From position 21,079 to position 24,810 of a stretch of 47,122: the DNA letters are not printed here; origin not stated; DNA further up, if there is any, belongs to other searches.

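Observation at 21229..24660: Amino-acid dehydrogenase fused to a catalytically degenerate ValRS-like body (top candidate for a new function)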

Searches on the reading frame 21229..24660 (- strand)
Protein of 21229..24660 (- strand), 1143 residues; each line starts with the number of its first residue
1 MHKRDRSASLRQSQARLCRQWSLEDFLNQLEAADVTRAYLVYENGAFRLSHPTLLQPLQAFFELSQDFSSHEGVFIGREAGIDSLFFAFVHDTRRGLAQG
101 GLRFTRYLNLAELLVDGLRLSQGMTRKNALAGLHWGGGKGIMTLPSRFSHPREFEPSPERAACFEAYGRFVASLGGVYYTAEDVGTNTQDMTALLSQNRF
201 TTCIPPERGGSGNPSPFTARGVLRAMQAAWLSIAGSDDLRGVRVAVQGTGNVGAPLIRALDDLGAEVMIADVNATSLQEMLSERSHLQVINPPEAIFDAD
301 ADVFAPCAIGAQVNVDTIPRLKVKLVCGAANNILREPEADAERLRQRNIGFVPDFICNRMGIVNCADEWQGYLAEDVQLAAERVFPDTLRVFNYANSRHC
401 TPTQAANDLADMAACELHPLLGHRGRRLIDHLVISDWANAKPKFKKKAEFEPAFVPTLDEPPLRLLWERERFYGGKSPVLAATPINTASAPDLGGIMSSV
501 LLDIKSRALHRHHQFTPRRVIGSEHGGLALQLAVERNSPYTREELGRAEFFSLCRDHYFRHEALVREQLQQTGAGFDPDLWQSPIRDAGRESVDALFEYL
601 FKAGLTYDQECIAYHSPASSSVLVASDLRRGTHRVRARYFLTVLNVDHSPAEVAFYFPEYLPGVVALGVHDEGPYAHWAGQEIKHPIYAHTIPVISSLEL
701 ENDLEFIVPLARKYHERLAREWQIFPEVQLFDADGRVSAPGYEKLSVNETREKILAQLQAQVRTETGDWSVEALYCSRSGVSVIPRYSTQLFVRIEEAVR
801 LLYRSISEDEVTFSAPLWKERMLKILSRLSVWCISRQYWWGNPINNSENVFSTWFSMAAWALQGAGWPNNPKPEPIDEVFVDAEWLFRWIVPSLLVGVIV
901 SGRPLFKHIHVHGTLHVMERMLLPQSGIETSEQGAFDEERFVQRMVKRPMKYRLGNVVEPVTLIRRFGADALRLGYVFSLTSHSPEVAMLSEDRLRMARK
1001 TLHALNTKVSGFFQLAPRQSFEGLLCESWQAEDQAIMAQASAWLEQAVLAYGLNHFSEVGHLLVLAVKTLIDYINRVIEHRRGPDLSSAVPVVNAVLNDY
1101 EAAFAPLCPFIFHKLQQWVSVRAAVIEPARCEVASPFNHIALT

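Call 3: search_protein_families(library=pfam, proteins=[window:21229-24660:-], max_evalue=0.1)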
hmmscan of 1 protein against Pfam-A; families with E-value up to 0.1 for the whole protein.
window:21229-24660:- (1143 aa): 7 families
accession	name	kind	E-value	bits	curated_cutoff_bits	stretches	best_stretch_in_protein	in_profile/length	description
PF00133.28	tRNA-synt_1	-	2.8e-29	102.6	22.7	2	479-844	26-243/414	tRNA synthetases class I (I, L, M and V)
PF00208.27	ELFV_dehydrog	-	9.1e-16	58.7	23.4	1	209-371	1-183/241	Glutamate/Leucine/Phenylalanine/Valine dehydrogenase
PF02812.23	ELFV_dehydrog_N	-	3.6e-13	49.8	25.3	1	89-196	26-125/129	Glu/Leu/Phe/Val dehydrogenase, dimerisation domain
PF01262.27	AlaDh_PNT_C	-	0.0052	16.7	23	1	233-289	20-78/214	Alanine dehydrogenase/PNT, C-terminal domain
PF03721.20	UDPG_MGDP_dh_N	-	0.018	15.1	27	1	243-286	2-45/187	UDP-glucose/GDP-mannose dehydrogenase family, NAD binding domain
PF02826.25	2-Hacid_dh_C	-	0.021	14.7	25.1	1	235-278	30-73/178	D-isomer specific 2-hydroxyacid dehydrogenase, NAD binding domain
PF03446.21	NAD_binding_2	-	0.053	14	21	1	244-294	2-50/161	NAD binding domain of 6-phosphogluconate dehydrogenase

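Call 4: search_protein_families(library=ncbifam, proteins=[window:21229-24660:-], max_evalue=0.1)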
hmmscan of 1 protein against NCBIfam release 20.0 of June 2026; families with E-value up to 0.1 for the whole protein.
window:21229-24660:- (1143 aa): 20 families
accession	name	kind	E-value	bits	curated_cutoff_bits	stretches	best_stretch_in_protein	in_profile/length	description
NF035922.1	Trp_DH_ScyB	equivalog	7.8e-62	209.3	600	1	70-411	10-336/346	tryptophan dehydrogenase ScyB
NF004349.1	PRK05729.1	equivalog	1e-47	162.9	704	2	480-844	34-406/860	valine--tRNA ligase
TIGR00422.1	valS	equivalog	3.6e-43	147.7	612.1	3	493-844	50-413/863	valine--tRNA ligase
NF011492.0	PRK14900.1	equivalog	1.4e-29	102.6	1783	2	483-844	49-422/1044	valine--tRNA ligase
NF009687.0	PRK13208.1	equivalog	8.1e-26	90.4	738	2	492-844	54-410/801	valine--tRNA ligase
TIGR00392.1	ileS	equivalog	8.5e-24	83.8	621.4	3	747-845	379-476/861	isoleucine--tRNA ligase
NF040817.1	GdhA_Arch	equivalog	9e-17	61.3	750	1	89-370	59-356/419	glutamate dehydrogenase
NF041398.1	GluDhGdhB_Halo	equivalog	2.4e-16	59.6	620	1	90-370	57-348/410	glutamate dehydrogenase GdhB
NF000540.1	alt_ValS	exception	5.4e-10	37.9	900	2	540-703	117-280/827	valine--tRNA ligase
TIGR00396.1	leuS_bact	equivalog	1.1e-06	27.1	548.4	1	939-979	595-635/843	leucine--tRNA ligase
NF000258.1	MupB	exception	0.00025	19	1900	1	483-675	40-237/1033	mupirocin-resistant isoleucine--tRNA ligase MupB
NF006929.0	PRK09414.1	equivalog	0.00057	19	536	0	236-275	227-267/445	NADP-specific glutamate dehydrogenase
NF000257.1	MupA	exception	0.0011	16.7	1900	0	475-637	32-197/1024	mupirocin-resistant isoleucine--tRNA ligase MupA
NF040702.1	ileS_w_GNAT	exception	0.0014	16.4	1999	1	775-845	582-652/1100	isoleucine--tRNA ligase, N-acetyltransferase domain-containing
TIGR03026.1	NDP-sugDHase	subfamily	0.014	14.2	189.8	1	243-288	2-47/413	nucleotide sugar dehydrogenase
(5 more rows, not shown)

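Call 5: search_solved_structures(query=window:21229-24660:-, max_evalue=0.01, show_alignments=0)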
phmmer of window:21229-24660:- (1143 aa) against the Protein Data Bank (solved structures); distinct sequences matched with E-value up to 0.01: 71 (the best 60 are shown).
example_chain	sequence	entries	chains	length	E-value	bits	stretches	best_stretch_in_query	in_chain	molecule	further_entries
8gxd_A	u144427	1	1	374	3e-73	250.4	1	80-412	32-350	Glu/Leu/Phe/Val dehydrogenase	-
6acf_A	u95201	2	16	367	3.5e-69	236.9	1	72-408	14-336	Leucine dehydrogenase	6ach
8hpe_A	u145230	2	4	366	5.1e-64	219.8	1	62-411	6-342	Leucine dehydrogenase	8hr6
1leh_A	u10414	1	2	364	6.4e-63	216.2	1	66-408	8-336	LEUCINE DEHYDROGENASE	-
3vpx_A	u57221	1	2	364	3.8e-60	207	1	81-408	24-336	Leucine dehydrogenase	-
7vid_A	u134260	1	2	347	2.8e-55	190.9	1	67-412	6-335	Leucine dehydrogenase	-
5b37_A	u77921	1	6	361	1.2e-49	172.2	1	71-411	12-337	Tryptophan dehydrogenase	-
1bw9_A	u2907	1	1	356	1.4e-41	145.6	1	87-416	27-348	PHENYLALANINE DEHYDROGENASE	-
1c1d_A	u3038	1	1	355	1.4e-41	145.5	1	86-416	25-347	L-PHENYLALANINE DEHYDROGENASE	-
1c1x_A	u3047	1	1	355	1.4e-41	145.5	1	87-416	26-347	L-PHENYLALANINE DEHYDROGENASE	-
1bxg_A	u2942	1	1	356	9e-41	142.9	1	86-416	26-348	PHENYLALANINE DEHYDROGENASE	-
1c1d_B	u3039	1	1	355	9e-41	142.9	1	87-416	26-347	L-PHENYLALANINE DEHYDROGENASE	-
1c1x_B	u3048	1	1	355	9.1e-41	142.8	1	88-416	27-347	PROTEIN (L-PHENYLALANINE DEHYDROGENASE)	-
1bw9_B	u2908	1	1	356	9.2e-41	142.8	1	88-416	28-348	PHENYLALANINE DEHYDROGENASE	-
1bxg_B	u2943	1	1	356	1e-40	142.6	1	88-416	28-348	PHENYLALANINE DEHYDROGENASE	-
1gax_A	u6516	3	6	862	1.8e-24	88.9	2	453-844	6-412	VALYL-TRNA SYNTHETASE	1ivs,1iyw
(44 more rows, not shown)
